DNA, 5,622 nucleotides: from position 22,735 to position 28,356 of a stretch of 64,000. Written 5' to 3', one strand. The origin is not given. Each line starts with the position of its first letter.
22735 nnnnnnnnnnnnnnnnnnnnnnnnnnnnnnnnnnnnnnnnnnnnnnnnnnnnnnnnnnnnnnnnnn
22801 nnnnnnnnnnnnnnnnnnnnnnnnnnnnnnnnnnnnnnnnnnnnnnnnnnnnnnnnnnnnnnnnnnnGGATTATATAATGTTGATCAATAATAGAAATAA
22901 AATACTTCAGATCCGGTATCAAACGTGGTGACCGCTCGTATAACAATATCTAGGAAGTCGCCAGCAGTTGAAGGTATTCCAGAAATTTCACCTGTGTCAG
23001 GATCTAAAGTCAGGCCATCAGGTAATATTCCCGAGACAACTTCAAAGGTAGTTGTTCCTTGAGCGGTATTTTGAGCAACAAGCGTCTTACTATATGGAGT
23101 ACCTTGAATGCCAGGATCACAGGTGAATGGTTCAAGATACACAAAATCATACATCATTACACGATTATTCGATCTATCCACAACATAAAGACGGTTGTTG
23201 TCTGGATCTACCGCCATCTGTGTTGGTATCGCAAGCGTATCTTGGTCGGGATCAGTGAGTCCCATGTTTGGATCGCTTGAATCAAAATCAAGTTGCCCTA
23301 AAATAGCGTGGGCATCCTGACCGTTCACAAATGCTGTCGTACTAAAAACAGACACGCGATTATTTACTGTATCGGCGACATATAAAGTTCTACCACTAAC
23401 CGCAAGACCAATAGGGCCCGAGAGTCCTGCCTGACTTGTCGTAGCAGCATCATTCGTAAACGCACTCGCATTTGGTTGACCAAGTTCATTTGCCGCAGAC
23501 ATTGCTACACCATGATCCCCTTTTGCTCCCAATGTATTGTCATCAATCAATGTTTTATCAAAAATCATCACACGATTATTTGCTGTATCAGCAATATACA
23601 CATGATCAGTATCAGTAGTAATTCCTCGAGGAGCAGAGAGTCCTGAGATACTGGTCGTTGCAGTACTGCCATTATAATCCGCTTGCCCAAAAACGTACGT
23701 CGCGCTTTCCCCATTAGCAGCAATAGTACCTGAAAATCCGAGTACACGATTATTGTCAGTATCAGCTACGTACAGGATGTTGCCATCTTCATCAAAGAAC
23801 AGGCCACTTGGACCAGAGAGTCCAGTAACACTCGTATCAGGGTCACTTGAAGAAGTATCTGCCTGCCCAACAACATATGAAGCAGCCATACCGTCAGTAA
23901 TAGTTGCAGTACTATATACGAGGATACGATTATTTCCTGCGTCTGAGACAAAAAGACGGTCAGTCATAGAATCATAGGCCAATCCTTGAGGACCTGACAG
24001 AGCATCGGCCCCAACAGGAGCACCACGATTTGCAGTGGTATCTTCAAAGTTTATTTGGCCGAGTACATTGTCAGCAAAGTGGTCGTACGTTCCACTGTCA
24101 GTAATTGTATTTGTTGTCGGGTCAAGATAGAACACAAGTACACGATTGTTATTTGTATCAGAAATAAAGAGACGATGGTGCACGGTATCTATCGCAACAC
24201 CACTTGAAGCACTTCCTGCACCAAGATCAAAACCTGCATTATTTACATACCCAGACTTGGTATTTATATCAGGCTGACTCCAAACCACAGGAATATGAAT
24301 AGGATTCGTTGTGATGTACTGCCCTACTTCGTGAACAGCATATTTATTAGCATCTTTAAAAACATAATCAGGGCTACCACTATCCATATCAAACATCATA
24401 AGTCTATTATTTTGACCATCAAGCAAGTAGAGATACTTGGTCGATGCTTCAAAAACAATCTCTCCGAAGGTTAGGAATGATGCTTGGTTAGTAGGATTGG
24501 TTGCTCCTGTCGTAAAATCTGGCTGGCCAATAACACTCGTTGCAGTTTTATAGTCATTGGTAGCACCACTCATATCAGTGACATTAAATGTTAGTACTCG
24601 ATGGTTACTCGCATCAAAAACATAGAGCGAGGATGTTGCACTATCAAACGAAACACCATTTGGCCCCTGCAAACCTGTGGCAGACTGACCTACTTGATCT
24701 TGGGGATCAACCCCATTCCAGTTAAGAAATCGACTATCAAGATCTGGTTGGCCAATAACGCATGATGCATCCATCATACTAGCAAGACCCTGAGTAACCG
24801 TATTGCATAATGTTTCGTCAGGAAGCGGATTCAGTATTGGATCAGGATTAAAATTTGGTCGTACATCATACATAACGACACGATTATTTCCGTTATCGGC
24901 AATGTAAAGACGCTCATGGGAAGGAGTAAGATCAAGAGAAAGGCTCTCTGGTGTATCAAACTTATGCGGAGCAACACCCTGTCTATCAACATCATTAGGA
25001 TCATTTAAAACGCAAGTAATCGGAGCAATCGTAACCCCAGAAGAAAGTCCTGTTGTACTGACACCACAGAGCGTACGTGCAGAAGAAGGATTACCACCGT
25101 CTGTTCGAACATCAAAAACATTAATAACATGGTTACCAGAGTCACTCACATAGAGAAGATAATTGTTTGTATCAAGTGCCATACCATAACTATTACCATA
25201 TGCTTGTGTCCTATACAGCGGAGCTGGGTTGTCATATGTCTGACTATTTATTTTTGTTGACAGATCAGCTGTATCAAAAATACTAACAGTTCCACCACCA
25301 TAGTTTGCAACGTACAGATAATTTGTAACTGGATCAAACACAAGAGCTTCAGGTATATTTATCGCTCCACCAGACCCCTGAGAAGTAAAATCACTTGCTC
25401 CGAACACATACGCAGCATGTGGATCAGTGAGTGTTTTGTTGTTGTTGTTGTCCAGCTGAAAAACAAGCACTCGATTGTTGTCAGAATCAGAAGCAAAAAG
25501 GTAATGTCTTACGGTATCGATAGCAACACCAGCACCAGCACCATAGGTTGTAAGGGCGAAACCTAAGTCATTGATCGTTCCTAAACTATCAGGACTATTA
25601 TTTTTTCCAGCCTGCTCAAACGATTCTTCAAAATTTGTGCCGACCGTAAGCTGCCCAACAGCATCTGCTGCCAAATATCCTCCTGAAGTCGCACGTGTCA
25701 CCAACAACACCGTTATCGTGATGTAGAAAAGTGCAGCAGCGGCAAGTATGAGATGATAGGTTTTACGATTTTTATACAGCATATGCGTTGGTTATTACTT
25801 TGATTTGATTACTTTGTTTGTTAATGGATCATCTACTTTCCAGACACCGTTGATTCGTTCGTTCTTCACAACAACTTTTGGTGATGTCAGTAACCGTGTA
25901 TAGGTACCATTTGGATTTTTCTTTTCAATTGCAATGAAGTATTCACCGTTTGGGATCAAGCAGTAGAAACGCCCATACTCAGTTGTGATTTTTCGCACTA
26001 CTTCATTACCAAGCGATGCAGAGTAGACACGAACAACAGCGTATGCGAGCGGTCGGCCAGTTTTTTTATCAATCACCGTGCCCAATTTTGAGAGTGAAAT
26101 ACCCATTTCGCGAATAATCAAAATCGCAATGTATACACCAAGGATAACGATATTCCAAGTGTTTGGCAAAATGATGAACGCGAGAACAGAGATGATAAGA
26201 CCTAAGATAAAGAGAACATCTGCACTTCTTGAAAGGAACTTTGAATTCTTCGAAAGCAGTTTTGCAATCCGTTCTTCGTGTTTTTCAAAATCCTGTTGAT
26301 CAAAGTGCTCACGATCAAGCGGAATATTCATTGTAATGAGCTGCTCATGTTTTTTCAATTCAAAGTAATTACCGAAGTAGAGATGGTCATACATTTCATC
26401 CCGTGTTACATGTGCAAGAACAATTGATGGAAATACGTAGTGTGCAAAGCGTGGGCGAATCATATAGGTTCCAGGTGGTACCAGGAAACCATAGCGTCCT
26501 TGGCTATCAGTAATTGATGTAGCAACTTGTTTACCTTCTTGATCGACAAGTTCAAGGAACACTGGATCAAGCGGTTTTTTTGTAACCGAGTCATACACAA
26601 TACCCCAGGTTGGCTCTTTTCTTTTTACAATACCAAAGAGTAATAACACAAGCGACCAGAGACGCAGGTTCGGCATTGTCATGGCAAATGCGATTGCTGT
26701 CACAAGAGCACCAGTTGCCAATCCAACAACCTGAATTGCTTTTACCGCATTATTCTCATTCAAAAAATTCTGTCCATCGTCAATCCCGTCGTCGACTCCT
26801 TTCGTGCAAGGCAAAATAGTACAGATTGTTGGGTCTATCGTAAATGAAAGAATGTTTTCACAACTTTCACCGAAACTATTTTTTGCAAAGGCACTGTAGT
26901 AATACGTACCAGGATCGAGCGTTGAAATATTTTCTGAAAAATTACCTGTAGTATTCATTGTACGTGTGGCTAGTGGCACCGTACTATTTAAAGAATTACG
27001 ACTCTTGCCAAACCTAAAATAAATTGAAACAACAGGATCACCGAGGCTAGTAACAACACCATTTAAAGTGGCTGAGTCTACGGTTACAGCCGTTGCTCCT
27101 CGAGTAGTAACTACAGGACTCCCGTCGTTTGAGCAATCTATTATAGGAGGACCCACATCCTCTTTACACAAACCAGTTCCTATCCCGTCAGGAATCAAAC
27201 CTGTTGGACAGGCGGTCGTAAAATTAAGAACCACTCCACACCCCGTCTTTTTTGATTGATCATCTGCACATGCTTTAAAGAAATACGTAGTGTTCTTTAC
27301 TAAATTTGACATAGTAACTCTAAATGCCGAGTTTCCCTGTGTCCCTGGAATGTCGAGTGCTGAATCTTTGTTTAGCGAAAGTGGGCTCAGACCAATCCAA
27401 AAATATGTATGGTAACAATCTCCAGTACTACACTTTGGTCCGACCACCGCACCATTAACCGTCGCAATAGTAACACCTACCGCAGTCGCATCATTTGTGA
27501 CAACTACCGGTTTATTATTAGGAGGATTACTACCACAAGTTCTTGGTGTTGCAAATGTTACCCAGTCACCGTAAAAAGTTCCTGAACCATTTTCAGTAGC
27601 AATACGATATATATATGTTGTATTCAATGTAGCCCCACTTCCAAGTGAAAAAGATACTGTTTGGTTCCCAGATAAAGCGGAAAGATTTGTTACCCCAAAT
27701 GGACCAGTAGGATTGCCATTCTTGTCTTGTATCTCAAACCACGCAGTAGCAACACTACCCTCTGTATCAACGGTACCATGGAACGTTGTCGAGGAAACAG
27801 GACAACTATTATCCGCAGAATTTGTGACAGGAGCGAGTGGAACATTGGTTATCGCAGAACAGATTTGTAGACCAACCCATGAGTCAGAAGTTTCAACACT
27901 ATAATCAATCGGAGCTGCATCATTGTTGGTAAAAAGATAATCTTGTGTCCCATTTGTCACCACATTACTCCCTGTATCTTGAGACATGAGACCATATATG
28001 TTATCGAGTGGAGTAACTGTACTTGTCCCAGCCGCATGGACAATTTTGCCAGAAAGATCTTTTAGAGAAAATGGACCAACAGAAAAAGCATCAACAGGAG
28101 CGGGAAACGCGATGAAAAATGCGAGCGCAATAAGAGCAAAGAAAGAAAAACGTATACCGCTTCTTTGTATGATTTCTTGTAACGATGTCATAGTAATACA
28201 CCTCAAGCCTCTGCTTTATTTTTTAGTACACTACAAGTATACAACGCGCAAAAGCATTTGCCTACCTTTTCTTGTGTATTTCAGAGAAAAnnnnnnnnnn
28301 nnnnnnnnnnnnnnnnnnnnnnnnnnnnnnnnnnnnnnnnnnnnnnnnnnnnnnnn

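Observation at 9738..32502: About 23 kb co-directional operon of five giant secreted surface proteins (~7,500 aa total)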

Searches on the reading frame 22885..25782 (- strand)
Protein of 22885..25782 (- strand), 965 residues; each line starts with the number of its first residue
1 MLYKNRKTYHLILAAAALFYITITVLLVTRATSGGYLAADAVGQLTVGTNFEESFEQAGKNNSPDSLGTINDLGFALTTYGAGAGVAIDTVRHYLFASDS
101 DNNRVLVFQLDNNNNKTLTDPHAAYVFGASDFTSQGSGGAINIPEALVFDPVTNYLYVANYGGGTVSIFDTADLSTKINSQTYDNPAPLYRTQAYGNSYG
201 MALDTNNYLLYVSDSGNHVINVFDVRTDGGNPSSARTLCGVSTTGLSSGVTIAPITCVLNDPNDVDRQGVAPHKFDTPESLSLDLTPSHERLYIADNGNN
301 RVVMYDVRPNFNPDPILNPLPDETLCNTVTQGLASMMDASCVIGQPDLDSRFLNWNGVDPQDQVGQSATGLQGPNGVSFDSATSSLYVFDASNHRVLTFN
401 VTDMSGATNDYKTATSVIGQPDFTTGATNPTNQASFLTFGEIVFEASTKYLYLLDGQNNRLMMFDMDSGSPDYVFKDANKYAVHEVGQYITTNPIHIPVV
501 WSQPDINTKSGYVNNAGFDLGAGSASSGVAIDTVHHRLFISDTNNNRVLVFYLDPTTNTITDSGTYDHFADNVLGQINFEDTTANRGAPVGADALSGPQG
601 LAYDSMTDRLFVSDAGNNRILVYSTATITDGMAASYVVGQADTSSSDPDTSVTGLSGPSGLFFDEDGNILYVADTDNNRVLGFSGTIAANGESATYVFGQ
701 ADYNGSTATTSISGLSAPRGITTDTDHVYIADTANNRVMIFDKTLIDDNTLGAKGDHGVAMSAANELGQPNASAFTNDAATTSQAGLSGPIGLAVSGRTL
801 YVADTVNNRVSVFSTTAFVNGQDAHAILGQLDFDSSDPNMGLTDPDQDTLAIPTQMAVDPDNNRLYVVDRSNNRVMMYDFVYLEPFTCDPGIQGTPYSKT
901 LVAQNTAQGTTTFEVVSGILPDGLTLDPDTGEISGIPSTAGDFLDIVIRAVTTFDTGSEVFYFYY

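Call 7: search_protein_families(library=pfam, proteins=[window:22885-25782:-], max_evalue=0.01)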
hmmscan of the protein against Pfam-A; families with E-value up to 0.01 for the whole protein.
window:22885-25782:- (965 aa): 7 families
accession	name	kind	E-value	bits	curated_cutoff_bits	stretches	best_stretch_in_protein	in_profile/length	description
PF01436.27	NHL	-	1.5e-39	132.6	20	5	787-813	1-28/28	NHL repeat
PF08450.18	SGL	-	2.7e-23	83.3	26.3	1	653-743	131-212/246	SMP-30/Gluconolactonase/LRE-like region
PF01731.26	Arylesterase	-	7.9e-18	64.9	21.3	0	703-743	41-83/86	Arylesterase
PF10282.15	Lactonase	-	1.6e-12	47.8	21.7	1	143-231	87-279/344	Lactonase, 7-bladed beta-propeller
PF25021.1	TEN_NHL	-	2.1e-10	40.5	27.1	1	529-812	77-355/357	Teneurin NHL domain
PF05345.18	He_PIG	-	8.6e-07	29.7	24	1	893-960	15-90/96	Putative Ig domain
PF17170.10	DUF5128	-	0.00065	19.4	22.9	0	854-881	93-120/321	6-bladed beta-propeller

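Call 20: search_protein_families(library=ncbifam, proteins=[window:22885-25782:-], max_evalue=0.001)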
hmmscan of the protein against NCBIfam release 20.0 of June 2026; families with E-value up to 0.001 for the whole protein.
window:22885-25782:- (965 aa): 4 families
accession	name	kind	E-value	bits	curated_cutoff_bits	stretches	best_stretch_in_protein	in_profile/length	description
NF035926.1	scyF_NHL_VPEP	equivalog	4.4e-26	91.9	350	1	578-755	134-284/376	scytonemin biosynthesis PEP-CTERM protein ScyF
NF008258.1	PRK11028.1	equivalog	1.1e-07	31.3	370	1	85-231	131-264/330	6-phosphogluconolactonase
NF052280.1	7_blade_YncE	equivalog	3.2e-07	29.5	400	0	529-553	221-245/338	7-bladed beta-propeller protein YncE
TIGR03866.1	PQQ_ABC_repeats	subfamily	1.5e-05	24.2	287.3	0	143-173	84-114/310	PQQ-dependent catabolism-associated beta-propeller protein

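Call 69: search_solved_structures(query=window:22885-25782:-, max_evalue=0.01)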
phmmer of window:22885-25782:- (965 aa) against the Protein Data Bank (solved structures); distinct sequences matched with E-value up to 0.01: 10.
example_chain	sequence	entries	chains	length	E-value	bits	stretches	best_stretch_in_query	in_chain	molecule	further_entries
6g7w_A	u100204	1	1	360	4.5e-12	48.4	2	82-227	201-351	NHL repeat-containing protein 2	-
7djl_C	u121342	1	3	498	9.2e-12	47.4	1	594-680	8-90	Protein SUPPRESSOR OF QUENCHING 1, chloroplastic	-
7djm_A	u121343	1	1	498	1e-11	47.3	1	594-680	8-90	Protein SUPPRESSOR OF QUENCHING 1, chloroplastic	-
6gc1_A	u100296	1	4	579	2.1e-11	46.2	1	82-227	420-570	NHL repeat-containing protein 2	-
7djk_A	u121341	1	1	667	2.3e-11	46.1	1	592-680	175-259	Protein SUPPRESSOR OF QUENCHING 1, chloroplastic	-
7djj_A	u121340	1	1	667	2.3e-11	46.1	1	592-680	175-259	Protein SUPPRESSOR OF QUENCHING 1, chloroplastic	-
6d69_A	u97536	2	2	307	2.3e-06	29.6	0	718-744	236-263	NHL Repeat Region of D. melanogaster Thin | Thin, isoform D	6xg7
8pkq_A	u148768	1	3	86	2.5e-06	29.4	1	588-681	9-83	non-specific serine/threonine protein kinase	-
8pkr_A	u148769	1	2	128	3.4e-06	29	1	589-683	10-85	non-specific serine/threonine protein kinase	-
8s9p_B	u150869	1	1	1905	0.0007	21.3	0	593-625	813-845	Low-density lipoprotein receptor-related protein 4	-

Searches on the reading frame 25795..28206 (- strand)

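Call 7: search_protein_families(library=pfam, proteins=[window:25795-28206:-], max_evalue=0.01)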
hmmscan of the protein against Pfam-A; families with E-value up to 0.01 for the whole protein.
window:25795-28206:- (803 aa): 7 families
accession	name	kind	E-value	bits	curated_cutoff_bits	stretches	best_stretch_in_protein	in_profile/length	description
PF13620.12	CarboxypepD_reg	-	5.7e-12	46.3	32.3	2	535-590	4-59/82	Carboxypeptidase regulatory-like domain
PF17802.7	SpaA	-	5.3e-08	33.4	23.1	1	539-584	9-57/91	Prealbumin-like fold domain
PF16656.11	Pur_ac_phosph_N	-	2.3e-07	31.7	30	1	290-331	56-93/93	Purple acid Phosphatase, N-terminal domain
PF17210.9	SdrD_B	-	4.7e-05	24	29.7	1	543-584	21-63/112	SdrD B-like domain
PF13715.12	CarbopepD_reg_2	-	0.00018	21.9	32.2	0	709-758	3-48/88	CarboxypepD_reg-like domain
PF07210.18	DUF1416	-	0.0004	20.7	23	0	542-584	29-71/97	Protein of unknown function (DUF1416)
PF11974.14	bMG3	-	0.0062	16.9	34.9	0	542-574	24-56/103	Bacterial alpha-2-macroglobulin MG3 domain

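Call 20: search_protein_families(library=ncbifam, proteins=[window:25795-28206:-], max_evalue=0.001)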
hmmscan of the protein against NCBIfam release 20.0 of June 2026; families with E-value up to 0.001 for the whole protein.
window:25795-28206:- (803 aa): 0 families

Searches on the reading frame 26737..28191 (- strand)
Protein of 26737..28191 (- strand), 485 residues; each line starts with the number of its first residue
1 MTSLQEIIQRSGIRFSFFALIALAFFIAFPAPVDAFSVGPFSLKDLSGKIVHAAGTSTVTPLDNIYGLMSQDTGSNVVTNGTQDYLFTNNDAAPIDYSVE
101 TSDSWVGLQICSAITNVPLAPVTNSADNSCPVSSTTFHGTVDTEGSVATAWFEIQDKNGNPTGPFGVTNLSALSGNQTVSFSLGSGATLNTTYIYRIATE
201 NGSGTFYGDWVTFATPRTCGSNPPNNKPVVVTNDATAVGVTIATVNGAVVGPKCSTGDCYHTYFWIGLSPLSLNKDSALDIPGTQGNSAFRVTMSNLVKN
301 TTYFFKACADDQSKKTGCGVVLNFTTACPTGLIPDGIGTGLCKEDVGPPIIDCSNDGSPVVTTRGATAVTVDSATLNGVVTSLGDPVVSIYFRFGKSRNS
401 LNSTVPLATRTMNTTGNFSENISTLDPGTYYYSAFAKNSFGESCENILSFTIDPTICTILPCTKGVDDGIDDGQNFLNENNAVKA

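Call 60: find_homologous_proteins(query=window:26737-28191:-)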
Query window:26737-28191:- (485 aa): 9 proteins with E <= 0.001 among 8000 candidates.
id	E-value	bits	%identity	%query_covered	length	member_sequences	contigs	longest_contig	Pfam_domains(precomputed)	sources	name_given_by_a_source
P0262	0.0e+0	1085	100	100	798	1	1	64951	PF17802.8,PF13620.13,PF16656.12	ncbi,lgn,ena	-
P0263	1.3e-37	148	28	56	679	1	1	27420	PF00801.27,PF00041.28,PF18911.7,PF16656.12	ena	-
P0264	5.7e-16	77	29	68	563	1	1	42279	PF25059.2,PF00041.28,PF16656.12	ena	-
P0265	8.2e-14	69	29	54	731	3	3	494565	PF09603.16,PF16655.13,PF16974.12,PF25059.2,PF21466.4,PF17964.8,PF00041.28,PF10179.16,PF16656.12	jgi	-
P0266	2.0e-13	68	29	59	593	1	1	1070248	PF16655.13,PF25059.2,PF23376.2,PF26232.1,PF00041.28,PF10179.16,PF16656.12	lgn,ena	-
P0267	2.0e-13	68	28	65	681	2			PF16655.13,PF25059.2,PF23376.2,PF12810.14,PF00041.28,PF16656.12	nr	nr:fibronectin type III domain-containing protein [Petropleomorpha daqingensis]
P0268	5.1e-7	47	29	61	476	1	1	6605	PF16655.13,PF13472.13,PF00041.28,PF00657.29,PF16656.12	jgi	jgi:lysophospholipase L1-like esterase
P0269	3.4e-5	41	30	37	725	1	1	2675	PF25059.2,PF23376.2,PF25989.1,PF25990.1,PF24489.2,PF00041.28,PF25975.1,PF16656.12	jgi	jgi:multidrug efflux pump subunit AcrA (membrane-fusion protein)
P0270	2.0e-4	38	28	69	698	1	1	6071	PF16655.13,PF25059.2,PF04964.20,PF23376.2,PF25788.3,PF24489.2,PF00041.28,PF10179.16,PF16656.12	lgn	-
